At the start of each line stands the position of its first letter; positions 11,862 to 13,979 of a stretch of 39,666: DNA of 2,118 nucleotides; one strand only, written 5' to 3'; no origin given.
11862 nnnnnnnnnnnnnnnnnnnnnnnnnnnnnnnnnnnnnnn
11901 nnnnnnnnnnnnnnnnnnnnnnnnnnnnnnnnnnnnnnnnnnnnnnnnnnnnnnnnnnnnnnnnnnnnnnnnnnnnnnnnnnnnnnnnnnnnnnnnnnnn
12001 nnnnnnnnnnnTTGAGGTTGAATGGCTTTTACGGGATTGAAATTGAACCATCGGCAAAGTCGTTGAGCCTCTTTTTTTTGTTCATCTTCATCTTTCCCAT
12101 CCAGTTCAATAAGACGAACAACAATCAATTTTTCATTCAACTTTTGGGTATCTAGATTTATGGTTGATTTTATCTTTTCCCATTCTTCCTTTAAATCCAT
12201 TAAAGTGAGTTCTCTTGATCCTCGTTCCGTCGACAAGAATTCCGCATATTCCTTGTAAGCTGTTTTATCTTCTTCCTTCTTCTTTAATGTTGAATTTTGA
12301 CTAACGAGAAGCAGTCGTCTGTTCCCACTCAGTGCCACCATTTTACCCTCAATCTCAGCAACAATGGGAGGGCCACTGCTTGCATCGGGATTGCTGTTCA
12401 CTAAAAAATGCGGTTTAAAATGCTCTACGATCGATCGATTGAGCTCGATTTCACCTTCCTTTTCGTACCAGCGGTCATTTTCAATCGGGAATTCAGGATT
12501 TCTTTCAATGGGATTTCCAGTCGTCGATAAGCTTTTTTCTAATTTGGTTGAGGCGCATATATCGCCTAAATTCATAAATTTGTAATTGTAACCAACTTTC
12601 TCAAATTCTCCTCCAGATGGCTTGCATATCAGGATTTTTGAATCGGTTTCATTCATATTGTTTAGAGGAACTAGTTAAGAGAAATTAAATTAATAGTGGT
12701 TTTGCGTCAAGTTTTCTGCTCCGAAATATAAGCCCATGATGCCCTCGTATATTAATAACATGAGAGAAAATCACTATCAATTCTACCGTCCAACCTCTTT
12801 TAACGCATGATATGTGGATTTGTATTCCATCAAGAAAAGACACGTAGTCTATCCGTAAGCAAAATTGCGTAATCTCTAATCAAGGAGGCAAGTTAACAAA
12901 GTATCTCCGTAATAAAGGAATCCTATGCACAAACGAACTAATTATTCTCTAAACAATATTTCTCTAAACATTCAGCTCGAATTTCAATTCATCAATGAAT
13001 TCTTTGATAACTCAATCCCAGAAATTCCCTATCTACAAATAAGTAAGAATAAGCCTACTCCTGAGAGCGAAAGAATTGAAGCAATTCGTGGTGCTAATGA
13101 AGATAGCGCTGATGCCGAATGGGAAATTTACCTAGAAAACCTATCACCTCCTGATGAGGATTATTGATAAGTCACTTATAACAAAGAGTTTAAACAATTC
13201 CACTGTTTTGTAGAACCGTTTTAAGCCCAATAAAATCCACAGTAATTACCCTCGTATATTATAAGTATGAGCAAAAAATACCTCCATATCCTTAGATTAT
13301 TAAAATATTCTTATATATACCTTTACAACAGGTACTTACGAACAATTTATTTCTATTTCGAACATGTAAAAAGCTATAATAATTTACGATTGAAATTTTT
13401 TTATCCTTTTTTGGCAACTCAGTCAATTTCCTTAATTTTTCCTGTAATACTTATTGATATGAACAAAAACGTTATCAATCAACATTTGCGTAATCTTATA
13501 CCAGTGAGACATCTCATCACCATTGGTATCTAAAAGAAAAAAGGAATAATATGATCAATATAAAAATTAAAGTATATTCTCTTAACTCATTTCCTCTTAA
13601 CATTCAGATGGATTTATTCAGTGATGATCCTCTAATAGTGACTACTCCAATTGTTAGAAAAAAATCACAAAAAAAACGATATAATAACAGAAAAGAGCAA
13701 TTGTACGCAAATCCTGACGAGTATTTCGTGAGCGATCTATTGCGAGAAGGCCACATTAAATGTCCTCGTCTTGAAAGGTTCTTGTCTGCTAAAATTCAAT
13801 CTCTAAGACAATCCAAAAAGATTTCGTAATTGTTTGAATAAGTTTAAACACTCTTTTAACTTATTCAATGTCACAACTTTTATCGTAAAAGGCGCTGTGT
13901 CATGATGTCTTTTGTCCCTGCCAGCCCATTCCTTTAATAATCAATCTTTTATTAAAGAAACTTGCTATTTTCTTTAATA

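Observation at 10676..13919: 3.2-kb AT-rich insert bounded by a perfect 23-bp inverted repeat and carrying a ParB-like 640-aa orphan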

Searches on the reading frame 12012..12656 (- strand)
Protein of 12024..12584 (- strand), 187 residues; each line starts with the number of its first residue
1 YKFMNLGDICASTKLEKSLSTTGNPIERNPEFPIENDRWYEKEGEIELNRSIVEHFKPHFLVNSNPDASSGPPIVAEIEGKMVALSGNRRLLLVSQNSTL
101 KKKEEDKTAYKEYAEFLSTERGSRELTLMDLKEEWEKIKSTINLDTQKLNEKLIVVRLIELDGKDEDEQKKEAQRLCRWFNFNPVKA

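Call 67: search_protein_families(library=pfam, proteins=[window:12024-12584:-], max_evalue=10)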
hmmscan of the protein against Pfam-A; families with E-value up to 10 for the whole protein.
seq(187 aa): 1 family
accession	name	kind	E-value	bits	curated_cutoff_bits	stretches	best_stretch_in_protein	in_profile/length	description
PF13175.12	AAA_15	-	0.0049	17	32.1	1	58-175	98-220/374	AAA ATPase domain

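Call 107: predict_structure(alignment_id=A8)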
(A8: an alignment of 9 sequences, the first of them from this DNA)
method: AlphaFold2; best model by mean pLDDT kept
length: 215 residues; sequences in the alignment: 9
mean_pLDDT: 61.5   pTM: 0.61
mean pLDDT of the five models: 61.5, 60.4, 56.5, 56.1, 52.1
residues with pLDDT >= 90: 4; 70-90: 69; 50-70: 67; < 50: 75
segments of 3 or more residues with pLDDT < 50: 1-5, 88-94, 114-156, 161-171, 209-215
pLDDT, mean of each block of 10 residues (from residue 1): 48 70 75 76 59 80 64 61 51 64 84 50 44 46 43 47 42 61 85 89 64 35
secondary structure, 60 per line:
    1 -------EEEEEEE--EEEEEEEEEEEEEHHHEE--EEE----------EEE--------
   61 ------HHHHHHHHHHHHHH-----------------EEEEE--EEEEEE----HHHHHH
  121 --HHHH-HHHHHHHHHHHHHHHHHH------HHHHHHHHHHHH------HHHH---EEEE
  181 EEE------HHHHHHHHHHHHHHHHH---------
elements in order: E8-14 E17-29 E37-39 E50-52 H67-80 E98-102 E105-110 H115-120 H123-126 H128-145 H152-163 H170-173 E177-183 H190-206

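Call 109: fold_search(model_id=the predicted structure, library=pdb)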
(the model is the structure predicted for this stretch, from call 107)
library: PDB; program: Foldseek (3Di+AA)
matches with E <= 10: 44; with E <= 0.001: 0
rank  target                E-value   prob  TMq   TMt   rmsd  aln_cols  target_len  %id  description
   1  6ryk_B                6.7e-01  0.16  0.23  0.34   8.7       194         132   10  Crystal structure of the ParB-like protein PadC (released 2020-01-22)
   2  5k5d_C                7.1e-01  0.16  0.23  0.21  10.1       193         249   12  Structure of the C2221 form of Pnob8-like ParB-N domain (released 2016-06-15)
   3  6sdk_B                1.0e+00  0.07  0.17  0.19  15.9       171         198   11  Crystal structure of bacterial ParB dimer bound to CDP (released 2019-10-23)
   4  7bnk_B                1.5e+00  0.06  0.19  0.21  14.9       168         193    9  Crystal structure of ParB from Myxococcus xanthus bound to CDP and Monothiophosphate (released 2021-09-08)
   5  7bnk_A                2.0e+00  0.06  0.20  0.22  15.4       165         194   13  Crystal structure of ParB from Myxococcus xanthus bound to CDP and Monothiophosphate (released 2021-09-08)
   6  7bnr_A                2.2e+00  0.13  0.28  0.30   7.0       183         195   11  Crystal structure of a ParB Q52A mutant from Myxococcus xanthus bound to CTPyS (released 2021-09-08)
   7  9cpc_4I               2.3e+00  0.01  0.16  0.08  16.6       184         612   10  Atomic model of porcine brain ventricles cilia doublet microtubule (48-nm periodicity) (released 2024-10-23)
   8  7o0n_A                3.3e+00  0.03  0.20  0.21  20.5       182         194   14  Crystal structure of a ParB E93A mutant from Myxococcus xanthus bound to CDP and monothiophosphate (released 2021-09-15)
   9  4xcd_D                3.3e+00  0.01  0.13  0.06  18.5       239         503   14  Crystal structure of an octadecameric TF55 complex from S. solfataricus (released 2016-02-10)
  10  1vz0_C                3.5e+00  0.04  0.15  0.17  13.4        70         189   17  Chromosome segregation protein Spo0J from Thermus thermophilus (released 2004-07-19)
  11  4xcd_E                3.5e+00  0.01  0.13  0.07  16.9       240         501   11  Crystal structure of an octadecameric TF55 complex from S. solfataricus (released 2016-02-10)
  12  6sdk_A                4.5e+00  0.08  0.25  0.27   7.1       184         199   10  Crystal structure of bacterial ParB dimer bound to CDP (released 2019-10-23)
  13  5kmx_A                4.5e+00  0.01  0.13  0.14  17.2       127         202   10  Structure of Trypanosoma congolense Insect Stage Antigen (released 2017-07-05)
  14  8i9u_F                4.5e+00  0.01  0.11  0.07  19.7       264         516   15  Human TRiC-PhLP2A complex in the open state (released 2024-01-17)
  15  9a6e_A                4.8e+00  0.09  0.10  0.04   1.0        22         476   18  Integrative model of GATB-SUCD by crosslinking MS and deep learning (released 2024-09-18)
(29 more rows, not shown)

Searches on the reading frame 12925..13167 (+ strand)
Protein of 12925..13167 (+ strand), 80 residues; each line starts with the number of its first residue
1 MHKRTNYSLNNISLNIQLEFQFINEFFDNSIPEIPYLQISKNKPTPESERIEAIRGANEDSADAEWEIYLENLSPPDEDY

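Call 6: search_protein_families(library=pfam, proteins=[window:12925-13167:+], max_evalue=0.1)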
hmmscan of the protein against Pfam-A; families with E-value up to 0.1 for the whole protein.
window:12925-13167:+ (80 aa): 1 family
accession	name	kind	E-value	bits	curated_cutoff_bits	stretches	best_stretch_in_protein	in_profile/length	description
PF24296.1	SrfA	-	0.054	14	27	1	36-73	34-71/73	SrfA protein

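Call 7: search_protein_families(library=padloc, proteins=[window:12925-13167:+], max_evalue=0.1)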
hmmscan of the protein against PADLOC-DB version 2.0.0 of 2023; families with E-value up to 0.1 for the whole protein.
window:12925-13167:+ (80 aa): 0 families

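Call 49: search_protein_families(library=phrogs, proteins=[window:12925-13167:+], max_evalue=0.1)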
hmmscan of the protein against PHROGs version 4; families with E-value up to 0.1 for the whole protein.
window:12925-13167:+ (80 aa): 1 family
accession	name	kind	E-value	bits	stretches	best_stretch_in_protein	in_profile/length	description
phrog_29757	-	other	0.089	13.3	1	22-72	146-196/201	transglycosylase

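Call 95: search_protein_families(library=ncbifam, proteins=[window:12925-13167:+], max_evalue=0.01)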
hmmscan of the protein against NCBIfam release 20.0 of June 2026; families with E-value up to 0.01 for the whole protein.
window:12925-13167:+ (80 aa): 0 families

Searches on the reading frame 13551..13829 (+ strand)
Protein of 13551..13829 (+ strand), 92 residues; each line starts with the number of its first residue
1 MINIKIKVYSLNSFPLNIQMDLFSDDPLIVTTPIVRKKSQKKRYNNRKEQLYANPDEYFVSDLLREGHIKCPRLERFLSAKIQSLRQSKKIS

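Call 6: search_protein_families(library=pfam, proteins=[window:13551-13829:+], max_evalue=0.1)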
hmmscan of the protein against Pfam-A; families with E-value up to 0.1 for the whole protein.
window:13551-13829:+ (92 aa): 0 families

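Call 7: search_protein_families(library=padloc, proteins=[window:13551-13829:+], max_evalue=0.1)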
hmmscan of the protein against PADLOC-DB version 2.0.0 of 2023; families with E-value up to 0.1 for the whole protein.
window:13551-13829:+ (92 aa): 0 families

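Call 49: search_protein_families(library=phrogs, proteins=[window:13551-13829:+], max_evalue=0.1)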
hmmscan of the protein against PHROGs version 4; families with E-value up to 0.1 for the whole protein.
window:13551-13829:+ (92 aa): 0 families

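Call 54: find_encoding_contigs(protein=window:13551-13829:+, flank=4000, max_places=10)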
Protein window:13551-13829:+ (92 aa): 6 contigs read that carry it; 5 places shown.
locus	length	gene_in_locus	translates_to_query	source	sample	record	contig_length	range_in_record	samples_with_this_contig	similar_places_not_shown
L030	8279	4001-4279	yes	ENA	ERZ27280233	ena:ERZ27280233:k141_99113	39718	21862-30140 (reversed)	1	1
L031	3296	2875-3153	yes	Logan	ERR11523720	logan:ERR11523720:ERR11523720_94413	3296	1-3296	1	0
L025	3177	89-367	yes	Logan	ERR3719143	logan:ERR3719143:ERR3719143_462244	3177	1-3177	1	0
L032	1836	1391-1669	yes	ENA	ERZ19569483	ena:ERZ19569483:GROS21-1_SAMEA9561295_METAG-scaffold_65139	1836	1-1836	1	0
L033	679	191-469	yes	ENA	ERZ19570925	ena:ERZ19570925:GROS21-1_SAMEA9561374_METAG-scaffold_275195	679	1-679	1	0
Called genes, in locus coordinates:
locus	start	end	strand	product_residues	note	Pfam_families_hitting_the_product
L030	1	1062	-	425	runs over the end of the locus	PF13173:AAA_14, PF13635:DUF4143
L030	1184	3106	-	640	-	-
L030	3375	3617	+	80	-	-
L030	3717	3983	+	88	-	-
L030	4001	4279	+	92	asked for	-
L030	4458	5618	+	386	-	PF13784:Fic_N, PF02661:Fic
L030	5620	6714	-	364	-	PF00712:DNA_pol3_beta, PF02767:DNA_pol3_beta_2, PF02768:DNA_pol3_beta_3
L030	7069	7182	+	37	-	-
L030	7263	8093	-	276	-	-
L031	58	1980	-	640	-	-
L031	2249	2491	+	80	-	-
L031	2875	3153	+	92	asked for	-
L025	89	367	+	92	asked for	-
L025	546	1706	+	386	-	PF13784:Fic_N, PF02661:Fic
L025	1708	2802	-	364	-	PF00712:DNA_pol3_beta, PF02767:DNA_pol3_beta_2, PF02768:DNA_pol3_beta_3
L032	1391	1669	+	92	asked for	-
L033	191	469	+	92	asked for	-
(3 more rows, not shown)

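Call 95: search_protein_families(library=ncbifam, proteins=[window:13551-13829:+], max_evalue=0.01)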
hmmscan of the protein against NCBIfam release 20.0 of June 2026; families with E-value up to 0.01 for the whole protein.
window:13551-13829:+ (92 aa): 0 families
